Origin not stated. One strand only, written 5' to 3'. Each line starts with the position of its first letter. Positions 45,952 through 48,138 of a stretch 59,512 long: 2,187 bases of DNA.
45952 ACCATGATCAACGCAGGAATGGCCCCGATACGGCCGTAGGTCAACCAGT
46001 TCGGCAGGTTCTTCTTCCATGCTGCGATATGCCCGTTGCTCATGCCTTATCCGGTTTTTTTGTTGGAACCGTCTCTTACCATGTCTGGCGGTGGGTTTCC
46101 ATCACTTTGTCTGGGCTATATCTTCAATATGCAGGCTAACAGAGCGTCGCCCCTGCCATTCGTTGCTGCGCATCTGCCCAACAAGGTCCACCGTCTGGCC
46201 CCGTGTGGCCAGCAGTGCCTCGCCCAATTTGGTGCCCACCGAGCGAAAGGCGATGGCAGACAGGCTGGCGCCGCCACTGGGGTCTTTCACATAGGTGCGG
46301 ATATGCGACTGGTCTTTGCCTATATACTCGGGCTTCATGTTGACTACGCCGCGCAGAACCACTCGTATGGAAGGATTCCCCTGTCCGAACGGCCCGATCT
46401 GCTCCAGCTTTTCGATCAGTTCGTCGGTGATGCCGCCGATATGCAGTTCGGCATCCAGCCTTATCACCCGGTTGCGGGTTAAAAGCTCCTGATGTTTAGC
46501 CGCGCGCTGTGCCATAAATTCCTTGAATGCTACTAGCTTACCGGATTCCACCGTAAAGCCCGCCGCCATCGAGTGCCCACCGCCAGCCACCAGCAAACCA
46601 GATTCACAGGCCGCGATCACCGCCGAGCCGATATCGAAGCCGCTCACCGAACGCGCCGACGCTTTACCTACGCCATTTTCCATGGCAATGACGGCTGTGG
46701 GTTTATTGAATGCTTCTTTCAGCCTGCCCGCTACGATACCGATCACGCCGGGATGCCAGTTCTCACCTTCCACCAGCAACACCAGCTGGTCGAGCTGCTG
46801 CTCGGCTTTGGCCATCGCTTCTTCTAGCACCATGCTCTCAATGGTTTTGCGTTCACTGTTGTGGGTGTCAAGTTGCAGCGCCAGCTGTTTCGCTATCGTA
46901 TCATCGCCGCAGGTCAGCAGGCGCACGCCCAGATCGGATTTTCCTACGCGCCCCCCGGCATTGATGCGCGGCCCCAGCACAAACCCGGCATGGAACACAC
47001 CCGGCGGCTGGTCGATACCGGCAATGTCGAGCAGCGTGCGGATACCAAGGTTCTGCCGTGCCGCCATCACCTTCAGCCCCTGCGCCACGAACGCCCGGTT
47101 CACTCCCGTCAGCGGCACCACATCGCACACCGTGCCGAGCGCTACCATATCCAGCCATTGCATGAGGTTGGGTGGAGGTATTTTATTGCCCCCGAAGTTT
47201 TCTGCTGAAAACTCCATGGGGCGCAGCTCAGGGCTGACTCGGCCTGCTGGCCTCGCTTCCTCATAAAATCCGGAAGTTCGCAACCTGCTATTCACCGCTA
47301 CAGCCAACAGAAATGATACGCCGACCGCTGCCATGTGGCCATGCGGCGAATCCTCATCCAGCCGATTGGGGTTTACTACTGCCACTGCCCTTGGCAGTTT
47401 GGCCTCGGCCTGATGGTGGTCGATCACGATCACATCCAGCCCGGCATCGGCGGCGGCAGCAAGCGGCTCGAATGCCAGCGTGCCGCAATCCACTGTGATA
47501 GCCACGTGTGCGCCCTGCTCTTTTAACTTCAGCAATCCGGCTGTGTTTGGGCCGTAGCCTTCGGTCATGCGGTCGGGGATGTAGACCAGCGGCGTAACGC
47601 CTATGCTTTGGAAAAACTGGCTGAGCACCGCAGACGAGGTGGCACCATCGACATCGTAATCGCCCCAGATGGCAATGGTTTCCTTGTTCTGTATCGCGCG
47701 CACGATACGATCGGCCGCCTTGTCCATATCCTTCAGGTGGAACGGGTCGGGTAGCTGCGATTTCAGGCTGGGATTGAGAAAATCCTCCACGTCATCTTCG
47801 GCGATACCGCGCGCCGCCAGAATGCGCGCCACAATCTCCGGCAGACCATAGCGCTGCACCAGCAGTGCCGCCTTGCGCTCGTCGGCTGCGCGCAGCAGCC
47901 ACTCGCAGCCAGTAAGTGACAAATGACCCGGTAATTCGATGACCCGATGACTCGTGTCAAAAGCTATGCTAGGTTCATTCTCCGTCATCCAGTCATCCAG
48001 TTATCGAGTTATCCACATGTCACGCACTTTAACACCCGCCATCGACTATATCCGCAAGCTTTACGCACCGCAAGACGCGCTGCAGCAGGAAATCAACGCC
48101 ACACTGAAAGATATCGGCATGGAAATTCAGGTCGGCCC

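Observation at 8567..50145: A 73-bp palindromic repeat family (R1) with 5 to 6 copies in 59 kb, behaving like Rickettsia palindromic elements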

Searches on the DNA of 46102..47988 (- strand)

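Call 30: search_with_rna_model(model_id=R1, sources=[L001, L002, L003, L004, L005, L006, L007, L008, L009, L010, L011, L012, L013, L014, L015, L016, L017, L018, L019, L020, L022, window], max_evalue=0.001, make_alignment=true)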
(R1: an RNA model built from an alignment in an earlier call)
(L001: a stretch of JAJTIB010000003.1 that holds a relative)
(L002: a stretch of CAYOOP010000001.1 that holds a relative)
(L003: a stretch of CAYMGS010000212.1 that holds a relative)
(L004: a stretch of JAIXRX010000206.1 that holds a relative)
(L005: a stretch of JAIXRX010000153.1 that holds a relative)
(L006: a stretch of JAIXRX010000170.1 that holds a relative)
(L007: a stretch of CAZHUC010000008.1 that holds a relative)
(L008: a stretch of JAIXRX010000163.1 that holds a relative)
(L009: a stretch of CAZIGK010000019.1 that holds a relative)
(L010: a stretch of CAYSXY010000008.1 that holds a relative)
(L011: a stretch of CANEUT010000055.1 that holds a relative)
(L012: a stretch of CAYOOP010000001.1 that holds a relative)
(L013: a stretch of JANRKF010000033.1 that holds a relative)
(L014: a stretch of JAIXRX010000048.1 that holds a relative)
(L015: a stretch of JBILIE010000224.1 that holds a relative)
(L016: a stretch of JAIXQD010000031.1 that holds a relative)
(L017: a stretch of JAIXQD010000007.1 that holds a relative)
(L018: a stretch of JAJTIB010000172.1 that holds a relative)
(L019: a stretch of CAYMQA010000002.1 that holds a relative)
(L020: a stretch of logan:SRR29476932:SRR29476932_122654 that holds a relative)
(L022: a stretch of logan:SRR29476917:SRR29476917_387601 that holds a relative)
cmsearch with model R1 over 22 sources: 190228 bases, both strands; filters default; matches with E-value up to 0.001: 32.
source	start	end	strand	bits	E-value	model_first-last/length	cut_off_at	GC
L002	1428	1511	-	90.3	2e-25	1-83/83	no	0.58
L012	7902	7985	-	89.9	2.8e-25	1-83/83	no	0.58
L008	2619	2701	-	88.5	7.4e-25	1-83/83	no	0.52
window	47179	47262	+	87.8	1.2e-24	1-83/83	no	0.57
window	25653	25735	+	87.3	1.7e-24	1-83/83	no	0.58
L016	147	229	-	87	2e-24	1-83/83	no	0.58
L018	4050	4132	+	86.8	2.4e-24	1-83/83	no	0.61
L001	169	251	-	85.7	5.3e-24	1-83/83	no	0.58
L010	831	914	+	85.5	6.1e-24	1-83/83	no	0.61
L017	2717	2799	-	83.9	1.8e-23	1-83/83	no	0.57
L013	7286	7369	+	83.3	2.8e-23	1-83/83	no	0.57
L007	4237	4320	-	83.1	3.2e-23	1-83/83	no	0.62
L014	4642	4724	+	81.4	1.1e-22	1-83/83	no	0.55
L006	377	461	-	77.8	1.3e-21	1-83/83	no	0.6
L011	7625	7707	+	77.2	2e-21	1-83/83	no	0.55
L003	1876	1960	+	77.2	2e-21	1-83/83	no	0.65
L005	2315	2397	-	75.8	5.3e-21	1-83/83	no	0.53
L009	6794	6878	+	74.9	9.5e-21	1-83/83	no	0.61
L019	6472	6555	+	74.8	1e-20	1-83/83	no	0.63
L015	2920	3005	+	73.1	3.5e-20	1-83/83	no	0.6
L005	2214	2298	-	71.9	8.1e-20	1-83/83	no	0.56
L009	6634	6716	+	64.5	1.4e-17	1-83/83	no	0.63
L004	3887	3969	-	62.1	7.5e-17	1-83/83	no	0.54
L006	1577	1658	-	56.5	3.9e-15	1-83/83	no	0.44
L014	1415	1496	+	40.8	2.2e-10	1-83/83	no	0.57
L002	1077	1170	-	36.9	3.3e-09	1-83/83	no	0.49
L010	1028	1096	+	36.6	4e-09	1-83/83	no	0.55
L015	2602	2694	-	35.2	1.1e-08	1-83/83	no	0.57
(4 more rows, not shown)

Alignment A4: 32 matches aligned to the model, 118 columns, each read 5' to 3' on its own strand. Consensus structure (alignment columns), stored with it:
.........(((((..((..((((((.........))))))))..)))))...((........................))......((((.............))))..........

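Call 38: search_with_rna_model(model_id=R1, sources=[L024, L025, L026, L027, L028, L029, L030, L031, L032, L033, L034, L035, L023], max_evalue=0.001, make_alignment=true)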
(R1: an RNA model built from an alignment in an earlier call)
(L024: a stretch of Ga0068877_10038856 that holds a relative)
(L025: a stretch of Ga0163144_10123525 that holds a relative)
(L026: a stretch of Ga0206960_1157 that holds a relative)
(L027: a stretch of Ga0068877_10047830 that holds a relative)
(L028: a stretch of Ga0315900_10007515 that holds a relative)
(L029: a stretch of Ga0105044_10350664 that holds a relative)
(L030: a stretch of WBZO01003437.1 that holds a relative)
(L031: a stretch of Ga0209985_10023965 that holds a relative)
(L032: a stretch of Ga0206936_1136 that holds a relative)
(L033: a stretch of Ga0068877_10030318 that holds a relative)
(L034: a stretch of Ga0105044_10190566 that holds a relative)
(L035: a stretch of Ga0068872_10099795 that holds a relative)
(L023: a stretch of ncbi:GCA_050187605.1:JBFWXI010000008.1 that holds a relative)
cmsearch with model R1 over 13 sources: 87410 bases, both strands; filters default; matches with E-value up to 0.001: 19.
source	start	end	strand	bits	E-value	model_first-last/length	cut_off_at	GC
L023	10727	10810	-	87.8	5.5e-25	1-83/83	no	0.57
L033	3626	3708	+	86.8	1.1e-24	1-83/83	no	0.61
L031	893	975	+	86.7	1.2e-24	1-83/83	no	0.63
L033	3540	3622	+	86.7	1.2e-24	1-83/83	no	0.63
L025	2983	3065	-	85.6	2.6e-24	1-83/83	no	0.51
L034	1061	1143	+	85.6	2.6e-24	1-83/83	no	0.51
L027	278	360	-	83.8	8.7e-24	1-83/83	no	0.61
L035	848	930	+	83.8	8.7e-24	1-83/83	no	0.61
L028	9959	10041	+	83.1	1.5e-23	1-83/83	no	0.6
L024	727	809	-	82.2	2.7e-23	1-83/83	no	0.57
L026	1838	1922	-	75.5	2.9e-21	1-83/83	no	0.53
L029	351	434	+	72.2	2.9e-20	1-83/83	no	0.56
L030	1471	1556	-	63.3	1.5e-17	1-83/83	no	0.57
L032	1595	1679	-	58.5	4.1e-16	1-83/83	no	0.64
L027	168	251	-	57.1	1.1e-15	1-83/83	no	0.68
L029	940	1031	+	47.7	7.9e-13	1-83/83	no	0.55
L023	12506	12584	+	44.4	8e-12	1-83/83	no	0.54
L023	12584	12667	-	40.9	9e-11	1-83/83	no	0.45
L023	7816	7887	-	34.7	6.9e-09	1-83/83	no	0.46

Alignment A6: 19 matches aligned to the model, 115 columns, each read 5' to 3' on its own strand. Consensus structure (alignment columns), stored with it:
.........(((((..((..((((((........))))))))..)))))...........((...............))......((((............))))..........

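Call 68: search_dna_similar(query=window:47176-47266:+, collection=phages, mode=distant, max_evalue=1, max_rows=10)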
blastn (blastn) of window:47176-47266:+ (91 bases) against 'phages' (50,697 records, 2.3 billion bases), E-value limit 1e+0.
No match.
